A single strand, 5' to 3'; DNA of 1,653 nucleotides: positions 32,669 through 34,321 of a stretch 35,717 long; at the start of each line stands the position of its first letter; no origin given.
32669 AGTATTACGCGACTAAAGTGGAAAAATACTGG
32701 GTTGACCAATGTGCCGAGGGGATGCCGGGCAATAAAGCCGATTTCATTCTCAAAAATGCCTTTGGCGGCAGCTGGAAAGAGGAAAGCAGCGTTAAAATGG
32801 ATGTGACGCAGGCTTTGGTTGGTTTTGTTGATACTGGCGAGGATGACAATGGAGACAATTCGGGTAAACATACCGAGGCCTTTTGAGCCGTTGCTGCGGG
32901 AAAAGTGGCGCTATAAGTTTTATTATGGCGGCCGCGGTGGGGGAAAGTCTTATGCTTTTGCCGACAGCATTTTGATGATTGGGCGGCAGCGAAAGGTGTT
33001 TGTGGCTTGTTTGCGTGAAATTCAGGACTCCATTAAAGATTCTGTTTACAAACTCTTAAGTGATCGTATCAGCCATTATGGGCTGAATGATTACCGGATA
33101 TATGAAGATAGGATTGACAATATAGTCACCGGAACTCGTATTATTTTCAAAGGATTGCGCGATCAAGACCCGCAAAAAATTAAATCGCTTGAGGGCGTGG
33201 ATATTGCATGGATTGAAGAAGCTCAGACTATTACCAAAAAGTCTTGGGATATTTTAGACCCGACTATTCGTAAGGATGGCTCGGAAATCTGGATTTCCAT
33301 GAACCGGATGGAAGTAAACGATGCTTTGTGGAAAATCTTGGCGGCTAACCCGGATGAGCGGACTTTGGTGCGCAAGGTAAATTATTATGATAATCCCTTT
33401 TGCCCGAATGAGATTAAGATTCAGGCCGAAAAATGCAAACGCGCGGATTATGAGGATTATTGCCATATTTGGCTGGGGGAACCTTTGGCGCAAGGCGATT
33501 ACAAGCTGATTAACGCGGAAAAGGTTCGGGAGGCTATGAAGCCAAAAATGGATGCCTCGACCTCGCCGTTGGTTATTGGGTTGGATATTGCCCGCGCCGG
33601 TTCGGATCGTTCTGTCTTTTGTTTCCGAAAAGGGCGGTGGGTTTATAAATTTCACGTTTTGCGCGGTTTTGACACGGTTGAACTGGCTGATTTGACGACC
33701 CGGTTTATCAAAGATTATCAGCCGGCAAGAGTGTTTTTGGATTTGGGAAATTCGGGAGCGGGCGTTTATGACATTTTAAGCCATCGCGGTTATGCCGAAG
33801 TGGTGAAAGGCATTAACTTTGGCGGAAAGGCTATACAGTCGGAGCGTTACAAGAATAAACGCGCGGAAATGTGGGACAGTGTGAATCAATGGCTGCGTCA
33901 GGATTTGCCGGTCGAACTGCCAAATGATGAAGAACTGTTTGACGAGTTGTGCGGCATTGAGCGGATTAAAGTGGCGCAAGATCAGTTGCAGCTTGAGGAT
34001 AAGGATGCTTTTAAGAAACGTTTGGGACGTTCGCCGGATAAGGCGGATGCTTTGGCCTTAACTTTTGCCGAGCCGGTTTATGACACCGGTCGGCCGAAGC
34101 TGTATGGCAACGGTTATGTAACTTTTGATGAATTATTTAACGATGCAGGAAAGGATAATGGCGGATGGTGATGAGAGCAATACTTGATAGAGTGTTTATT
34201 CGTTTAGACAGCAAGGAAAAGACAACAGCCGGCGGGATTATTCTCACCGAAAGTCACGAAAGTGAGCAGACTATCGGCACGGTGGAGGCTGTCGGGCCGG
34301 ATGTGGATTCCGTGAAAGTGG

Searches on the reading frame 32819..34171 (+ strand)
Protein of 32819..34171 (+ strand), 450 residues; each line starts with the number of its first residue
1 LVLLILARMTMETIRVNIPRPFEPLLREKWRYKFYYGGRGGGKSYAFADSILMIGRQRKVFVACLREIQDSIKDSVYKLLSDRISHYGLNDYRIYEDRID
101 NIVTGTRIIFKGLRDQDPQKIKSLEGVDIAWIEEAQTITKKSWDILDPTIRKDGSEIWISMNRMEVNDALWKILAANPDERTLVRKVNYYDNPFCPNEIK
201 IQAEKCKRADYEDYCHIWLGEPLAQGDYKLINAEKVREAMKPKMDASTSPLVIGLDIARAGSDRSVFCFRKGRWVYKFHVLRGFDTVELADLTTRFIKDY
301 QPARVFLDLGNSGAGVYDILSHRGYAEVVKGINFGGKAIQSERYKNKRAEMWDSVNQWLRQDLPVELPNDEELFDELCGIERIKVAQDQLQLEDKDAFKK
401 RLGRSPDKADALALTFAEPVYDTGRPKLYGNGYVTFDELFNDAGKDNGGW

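Call 14: search_protein_families(library=phrogs, proteins=[window:32819-34171:+], max_evalue=0.001)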
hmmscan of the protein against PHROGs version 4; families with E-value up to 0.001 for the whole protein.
window:32819-34171:+ (450 aa): 4 families
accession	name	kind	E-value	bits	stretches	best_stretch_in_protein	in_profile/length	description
phrog_3717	-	head and packaging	1.6e-53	183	1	10-260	3-261/277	terminase large subunit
phrog_2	-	head and packaging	2.6e-45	156.5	1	18-423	263-596/807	terminase large subunit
phrog_8711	-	head and packaging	2.5e-07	31.7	1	13-92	8-88/89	terminase large subunit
phrog_979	-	head and packaging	0.00016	21.5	1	10-162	146-303/642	terminase large subunit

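Call 41: find_related_loci(query=window:32819-34171:+, collection=viral_contigs, flank=6000)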
Query window:32819-34171:+ (450 aa) in viral_contigs; peptide patterns used: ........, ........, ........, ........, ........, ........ (x = any residue, [..] = any of these).
9 stretches matched a pattern; 6 encode a relative of the query (tblastn E <= 1e-3); 6 distinct loci.
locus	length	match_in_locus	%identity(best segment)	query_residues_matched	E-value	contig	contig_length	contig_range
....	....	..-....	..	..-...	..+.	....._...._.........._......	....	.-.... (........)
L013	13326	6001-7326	62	9-450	0e+0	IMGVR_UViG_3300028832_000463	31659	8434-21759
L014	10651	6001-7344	59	4-450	1e-177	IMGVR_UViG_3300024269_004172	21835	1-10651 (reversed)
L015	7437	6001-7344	59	4-450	1e-177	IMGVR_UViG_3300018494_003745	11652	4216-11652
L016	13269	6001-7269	60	5-421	5e-169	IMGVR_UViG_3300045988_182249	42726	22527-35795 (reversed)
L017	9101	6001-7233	60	14-421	4e-159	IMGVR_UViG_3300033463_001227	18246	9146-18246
